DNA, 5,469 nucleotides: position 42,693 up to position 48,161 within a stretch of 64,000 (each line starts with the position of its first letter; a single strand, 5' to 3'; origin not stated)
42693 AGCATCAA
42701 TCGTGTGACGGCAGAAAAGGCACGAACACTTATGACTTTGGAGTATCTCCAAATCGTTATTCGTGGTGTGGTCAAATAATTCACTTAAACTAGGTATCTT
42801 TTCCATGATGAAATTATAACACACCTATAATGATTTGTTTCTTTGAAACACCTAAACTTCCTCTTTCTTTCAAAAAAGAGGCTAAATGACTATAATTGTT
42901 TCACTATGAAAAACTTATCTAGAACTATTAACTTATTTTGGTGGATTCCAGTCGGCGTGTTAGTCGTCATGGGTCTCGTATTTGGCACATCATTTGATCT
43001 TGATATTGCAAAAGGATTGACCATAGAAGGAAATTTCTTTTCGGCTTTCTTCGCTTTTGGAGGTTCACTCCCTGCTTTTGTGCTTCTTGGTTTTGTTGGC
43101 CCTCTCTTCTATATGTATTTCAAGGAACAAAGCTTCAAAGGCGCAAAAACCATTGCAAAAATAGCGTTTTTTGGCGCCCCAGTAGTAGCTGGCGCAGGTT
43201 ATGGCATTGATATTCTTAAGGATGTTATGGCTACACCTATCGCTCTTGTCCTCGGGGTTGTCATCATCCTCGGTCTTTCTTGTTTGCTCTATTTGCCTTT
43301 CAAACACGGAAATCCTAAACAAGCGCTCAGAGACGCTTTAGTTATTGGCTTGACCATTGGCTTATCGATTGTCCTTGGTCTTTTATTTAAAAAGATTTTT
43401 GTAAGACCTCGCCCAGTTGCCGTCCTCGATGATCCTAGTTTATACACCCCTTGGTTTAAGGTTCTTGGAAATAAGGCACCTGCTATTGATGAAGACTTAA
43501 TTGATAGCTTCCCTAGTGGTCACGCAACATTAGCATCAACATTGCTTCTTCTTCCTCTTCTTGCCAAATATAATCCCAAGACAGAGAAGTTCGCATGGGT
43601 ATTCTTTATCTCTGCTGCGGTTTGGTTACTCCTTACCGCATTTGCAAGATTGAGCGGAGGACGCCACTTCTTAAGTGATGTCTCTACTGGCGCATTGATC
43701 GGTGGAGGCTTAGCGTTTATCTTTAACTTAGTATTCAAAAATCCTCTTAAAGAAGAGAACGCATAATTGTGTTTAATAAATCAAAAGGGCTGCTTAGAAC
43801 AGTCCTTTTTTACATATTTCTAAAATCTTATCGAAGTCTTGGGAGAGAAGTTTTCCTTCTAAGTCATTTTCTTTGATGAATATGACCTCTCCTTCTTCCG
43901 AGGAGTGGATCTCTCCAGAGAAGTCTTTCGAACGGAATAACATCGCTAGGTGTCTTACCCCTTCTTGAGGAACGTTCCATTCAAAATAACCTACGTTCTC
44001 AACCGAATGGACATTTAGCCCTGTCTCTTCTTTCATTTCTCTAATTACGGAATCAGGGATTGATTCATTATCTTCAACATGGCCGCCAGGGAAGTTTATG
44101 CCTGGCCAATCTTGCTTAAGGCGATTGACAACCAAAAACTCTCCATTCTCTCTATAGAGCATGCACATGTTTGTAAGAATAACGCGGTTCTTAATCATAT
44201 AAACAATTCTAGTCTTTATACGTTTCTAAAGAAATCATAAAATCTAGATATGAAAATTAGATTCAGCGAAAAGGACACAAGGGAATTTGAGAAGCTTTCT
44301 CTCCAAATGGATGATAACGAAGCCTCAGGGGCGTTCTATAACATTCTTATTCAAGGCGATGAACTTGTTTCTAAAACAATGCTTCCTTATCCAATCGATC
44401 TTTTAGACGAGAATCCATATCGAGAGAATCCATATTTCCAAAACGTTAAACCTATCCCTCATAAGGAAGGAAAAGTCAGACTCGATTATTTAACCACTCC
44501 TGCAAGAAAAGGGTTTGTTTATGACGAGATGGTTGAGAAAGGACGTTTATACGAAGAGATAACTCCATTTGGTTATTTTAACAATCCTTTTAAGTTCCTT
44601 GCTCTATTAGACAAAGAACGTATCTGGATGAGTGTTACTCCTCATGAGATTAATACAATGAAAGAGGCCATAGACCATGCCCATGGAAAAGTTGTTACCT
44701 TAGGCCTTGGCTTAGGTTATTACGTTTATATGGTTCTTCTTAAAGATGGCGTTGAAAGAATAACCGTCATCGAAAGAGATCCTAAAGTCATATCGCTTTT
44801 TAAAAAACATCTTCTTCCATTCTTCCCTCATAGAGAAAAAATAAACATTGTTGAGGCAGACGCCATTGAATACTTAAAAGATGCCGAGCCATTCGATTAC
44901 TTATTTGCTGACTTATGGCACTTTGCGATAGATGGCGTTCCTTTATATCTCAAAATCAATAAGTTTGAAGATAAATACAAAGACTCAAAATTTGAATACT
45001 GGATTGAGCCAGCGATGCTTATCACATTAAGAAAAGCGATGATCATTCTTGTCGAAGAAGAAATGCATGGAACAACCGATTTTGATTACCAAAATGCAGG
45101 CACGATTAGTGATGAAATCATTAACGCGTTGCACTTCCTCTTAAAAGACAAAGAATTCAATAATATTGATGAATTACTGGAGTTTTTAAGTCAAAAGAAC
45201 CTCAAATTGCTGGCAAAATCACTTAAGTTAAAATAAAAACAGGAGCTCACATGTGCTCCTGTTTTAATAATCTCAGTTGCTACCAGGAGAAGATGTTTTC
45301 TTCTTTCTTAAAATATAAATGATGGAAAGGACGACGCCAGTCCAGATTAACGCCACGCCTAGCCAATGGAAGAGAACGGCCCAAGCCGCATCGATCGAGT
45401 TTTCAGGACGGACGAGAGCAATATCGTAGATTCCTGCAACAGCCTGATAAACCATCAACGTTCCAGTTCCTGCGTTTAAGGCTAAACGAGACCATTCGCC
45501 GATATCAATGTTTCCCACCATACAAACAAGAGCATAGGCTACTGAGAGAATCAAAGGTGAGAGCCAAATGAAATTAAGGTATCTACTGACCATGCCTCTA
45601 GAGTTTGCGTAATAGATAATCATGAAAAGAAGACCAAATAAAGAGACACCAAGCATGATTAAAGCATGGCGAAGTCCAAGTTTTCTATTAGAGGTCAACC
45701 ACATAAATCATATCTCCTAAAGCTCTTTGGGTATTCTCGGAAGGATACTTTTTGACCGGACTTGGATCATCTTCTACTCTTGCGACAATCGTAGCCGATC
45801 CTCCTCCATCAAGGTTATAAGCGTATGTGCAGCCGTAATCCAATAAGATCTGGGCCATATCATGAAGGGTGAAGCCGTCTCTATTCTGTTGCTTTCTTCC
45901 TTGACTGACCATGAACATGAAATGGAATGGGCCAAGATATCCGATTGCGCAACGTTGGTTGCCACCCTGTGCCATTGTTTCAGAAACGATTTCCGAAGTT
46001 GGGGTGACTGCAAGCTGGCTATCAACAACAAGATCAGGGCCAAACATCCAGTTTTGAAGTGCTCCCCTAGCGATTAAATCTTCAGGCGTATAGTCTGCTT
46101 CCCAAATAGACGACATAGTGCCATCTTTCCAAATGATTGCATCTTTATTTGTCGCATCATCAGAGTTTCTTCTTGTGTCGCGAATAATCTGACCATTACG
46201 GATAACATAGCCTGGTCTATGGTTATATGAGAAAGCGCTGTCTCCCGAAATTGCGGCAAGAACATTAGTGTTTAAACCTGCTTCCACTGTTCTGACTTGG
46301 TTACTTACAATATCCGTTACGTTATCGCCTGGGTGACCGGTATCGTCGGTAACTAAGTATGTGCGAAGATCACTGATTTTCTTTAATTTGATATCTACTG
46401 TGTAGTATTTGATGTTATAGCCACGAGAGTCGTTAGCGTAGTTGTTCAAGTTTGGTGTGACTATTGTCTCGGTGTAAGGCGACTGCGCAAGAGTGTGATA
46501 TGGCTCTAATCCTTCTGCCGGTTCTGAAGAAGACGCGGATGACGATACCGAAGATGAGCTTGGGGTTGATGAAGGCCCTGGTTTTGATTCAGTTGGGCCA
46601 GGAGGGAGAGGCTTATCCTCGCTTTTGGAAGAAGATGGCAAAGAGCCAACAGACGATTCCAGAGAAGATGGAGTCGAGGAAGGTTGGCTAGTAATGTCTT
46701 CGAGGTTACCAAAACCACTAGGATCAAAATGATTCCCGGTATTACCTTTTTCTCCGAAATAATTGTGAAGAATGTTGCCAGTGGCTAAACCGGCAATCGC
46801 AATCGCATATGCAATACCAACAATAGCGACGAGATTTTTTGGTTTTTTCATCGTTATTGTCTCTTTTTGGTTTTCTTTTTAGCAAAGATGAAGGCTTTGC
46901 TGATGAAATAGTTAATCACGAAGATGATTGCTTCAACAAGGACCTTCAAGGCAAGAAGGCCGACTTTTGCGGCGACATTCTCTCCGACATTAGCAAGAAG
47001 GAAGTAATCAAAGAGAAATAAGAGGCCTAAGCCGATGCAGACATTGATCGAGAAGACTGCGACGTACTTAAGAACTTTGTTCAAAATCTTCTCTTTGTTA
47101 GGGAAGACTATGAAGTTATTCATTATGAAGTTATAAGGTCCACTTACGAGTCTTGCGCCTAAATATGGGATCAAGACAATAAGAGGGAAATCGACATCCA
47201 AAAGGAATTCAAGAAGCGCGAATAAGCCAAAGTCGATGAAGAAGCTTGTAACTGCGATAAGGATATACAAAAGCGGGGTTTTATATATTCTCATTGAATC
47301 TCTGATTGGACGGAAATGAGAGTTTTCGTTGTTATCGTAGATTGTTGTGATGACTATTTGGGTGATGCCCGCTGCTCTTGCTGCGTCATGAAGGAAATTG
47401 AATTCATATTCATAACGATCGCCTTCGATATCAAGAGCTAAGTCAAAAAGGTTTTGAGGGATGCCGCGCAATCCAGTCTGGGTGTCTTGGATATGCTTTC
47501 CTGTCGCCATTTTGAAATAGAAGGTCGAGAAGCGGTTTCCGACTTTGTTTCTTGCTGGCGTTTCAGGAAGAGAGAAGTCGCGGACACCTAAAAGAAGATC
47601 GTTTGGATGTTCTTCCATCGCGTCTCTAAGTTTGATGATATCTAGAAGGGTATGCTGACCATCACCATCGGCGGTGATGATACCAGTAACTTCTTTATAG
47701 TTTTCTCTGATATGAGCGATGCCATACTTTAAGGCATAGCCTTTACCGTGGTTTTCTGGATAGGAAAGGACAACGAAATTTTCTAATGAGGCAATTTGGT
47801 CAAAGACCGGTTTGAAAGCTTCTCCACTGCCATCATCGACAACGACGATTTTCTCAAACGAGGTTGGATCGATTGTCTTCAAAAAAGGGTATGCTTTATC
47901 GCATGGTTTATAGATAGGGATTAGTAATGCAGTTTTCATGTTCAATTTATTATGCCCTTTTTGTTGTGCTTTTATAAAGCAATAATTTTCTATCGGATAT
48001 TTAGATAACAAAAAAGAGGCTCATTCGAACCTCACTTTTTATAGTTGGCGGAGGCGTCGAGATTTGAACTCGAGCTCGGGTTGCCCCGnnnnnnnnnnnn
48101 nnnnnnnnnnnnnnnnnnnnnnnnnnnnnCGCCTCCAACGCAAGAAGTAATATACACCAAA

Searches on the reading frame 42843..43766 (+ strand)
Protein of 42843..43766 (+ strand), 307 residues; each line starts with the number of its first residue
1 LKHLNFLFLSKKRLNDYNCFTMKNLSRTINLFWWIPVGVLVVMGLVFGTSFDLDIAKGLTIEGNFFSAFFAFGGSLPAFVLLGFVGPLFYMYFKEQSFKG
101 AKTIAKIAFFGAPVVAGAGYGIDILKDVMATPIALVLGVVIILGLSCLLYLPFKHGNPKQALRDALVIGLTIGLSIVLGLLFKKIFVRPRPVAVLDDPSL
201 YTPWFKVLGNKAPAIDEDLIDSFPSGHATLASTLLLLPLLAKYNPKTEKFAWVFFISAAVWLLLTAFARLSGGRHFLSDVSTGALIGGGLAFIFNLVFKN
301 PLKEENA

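Call 48: search_protein_families(library=pfam, proteins=[window:42843-43766:+], max_evalue=0.001)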
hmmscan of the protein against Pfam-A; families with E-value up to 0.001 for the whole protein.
window:42843-43766:+ (307 aa): 2 families
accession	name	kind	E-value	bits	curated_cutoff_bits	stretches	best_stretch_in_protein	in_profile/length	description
PF01569.27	PAP2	-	5.5e-20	71.9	27.2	1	165-298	2-125/130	PAP2 superfamily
PF14378.12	PAP2_3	-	1.7e-05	25.1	27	1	212-290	116-187/190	PAP2 superfamily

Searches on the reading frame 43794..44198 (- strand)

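Call 48: search_protein_families(library=pfam, proteins=[window:43794-44198:-], max_evalue=0.001)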
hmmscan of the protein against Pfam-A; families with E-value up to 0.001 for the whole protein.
window:43794-44198:- (134 aa): 2 families
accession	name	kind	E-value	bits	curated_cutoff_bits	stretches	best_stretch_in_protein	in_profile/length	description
PF00293.34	NUDIX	-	3.5e-17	63.1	21.1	1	11-108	7-110/134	NUDIX domain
PF22327.2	Nudt16-like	-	0.00049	20.5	27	1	20-74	22-78/161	U8 snoRNA-decapping enzyme-like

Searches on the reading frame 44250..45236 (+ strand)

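Call 48: search_protein_families(library=pfam, proteins=[window:44250-45236:+], max_evalue=0.001)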
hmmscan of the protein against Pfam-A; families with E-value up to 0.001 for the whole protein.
window:44250-45236:+ (328 aa): 1 family
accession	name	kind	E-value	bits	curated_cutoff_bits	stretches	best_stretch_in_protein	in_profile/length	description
PF01564.23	Spermine_synth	-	4.7e-06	26.7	22.9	1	146-223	20-100/186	Spermine/spermidine synthase domain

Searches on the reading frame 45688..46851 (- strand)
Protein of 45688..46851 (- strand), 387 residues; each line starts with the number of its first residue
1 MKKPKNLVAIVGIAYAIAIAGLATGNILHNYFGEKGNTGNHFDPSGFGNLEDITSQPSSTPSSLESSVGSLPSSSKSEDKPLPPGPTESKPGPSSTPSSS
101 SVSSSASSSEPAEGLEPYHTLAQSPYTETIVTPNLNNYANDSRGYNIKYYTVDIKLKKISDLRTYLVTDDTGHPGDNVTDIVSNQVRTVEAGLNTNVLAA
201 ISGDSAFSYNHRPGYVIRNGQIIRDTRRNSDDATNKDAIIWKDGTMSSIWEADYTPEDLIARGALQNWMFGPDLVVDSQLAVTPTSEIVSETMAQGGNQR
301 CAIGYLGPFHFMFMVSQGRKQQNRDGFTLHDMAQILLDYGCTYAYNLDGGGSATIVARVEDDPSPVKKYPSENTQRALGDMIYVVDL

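Call 48: search_protein_families(library=pfam, proteins=[window:45688-46851:-], max_evalue=0.001)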
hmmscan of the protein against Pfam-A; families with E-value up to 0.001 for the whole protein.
window:45688-46851:- (387 aa): 1 family
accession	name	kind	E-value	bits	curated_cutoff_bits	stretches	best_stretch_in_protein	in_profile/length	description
PF09992.14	NAGPA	-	5.4e-24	85.7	25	1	196-385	2-169/169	Phosphodiester glycosidase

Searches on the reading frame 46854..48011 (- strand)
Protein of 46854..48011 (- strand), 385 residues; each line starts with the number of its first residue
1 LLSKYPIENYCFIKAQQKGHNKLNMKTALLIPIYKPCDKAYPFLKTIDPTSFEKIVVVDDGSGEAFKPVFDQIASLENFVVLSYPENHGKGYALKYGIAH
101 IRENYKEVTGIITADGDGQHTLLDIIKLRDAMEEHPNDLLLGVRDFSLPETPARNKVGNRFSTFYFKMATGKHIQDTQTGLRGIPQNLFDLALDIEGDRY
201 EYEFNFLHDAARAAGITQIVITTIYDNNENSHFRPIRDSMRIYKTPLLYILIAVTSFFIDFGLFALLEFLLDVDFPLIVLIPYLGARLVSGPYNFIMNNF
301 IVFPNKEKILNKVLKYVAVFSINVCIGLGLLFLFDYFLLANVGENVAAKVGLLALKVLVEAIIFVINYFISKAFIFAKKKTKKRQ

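Call 48: search_protein_families(library=pfam, proteins=[window:46854-48011:-], max_evalue=0.001)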
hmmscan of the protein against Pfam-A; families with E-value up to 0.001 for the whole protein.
window:46854-48011:- (385 aa): 2 families
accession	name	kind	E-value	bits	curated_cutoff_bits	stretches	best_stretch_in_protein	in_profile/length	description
PF00535.33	Glycos_transf_2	-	1.6e-11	44.8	23.3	1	54-186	29-161/168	Glycosyl transferase family 2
PF04138.20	GtrA_DPMS_TM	-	4.1e-07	30.7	26.1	1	249-376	2-117/117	GtrA/DPMS, transmembrane domain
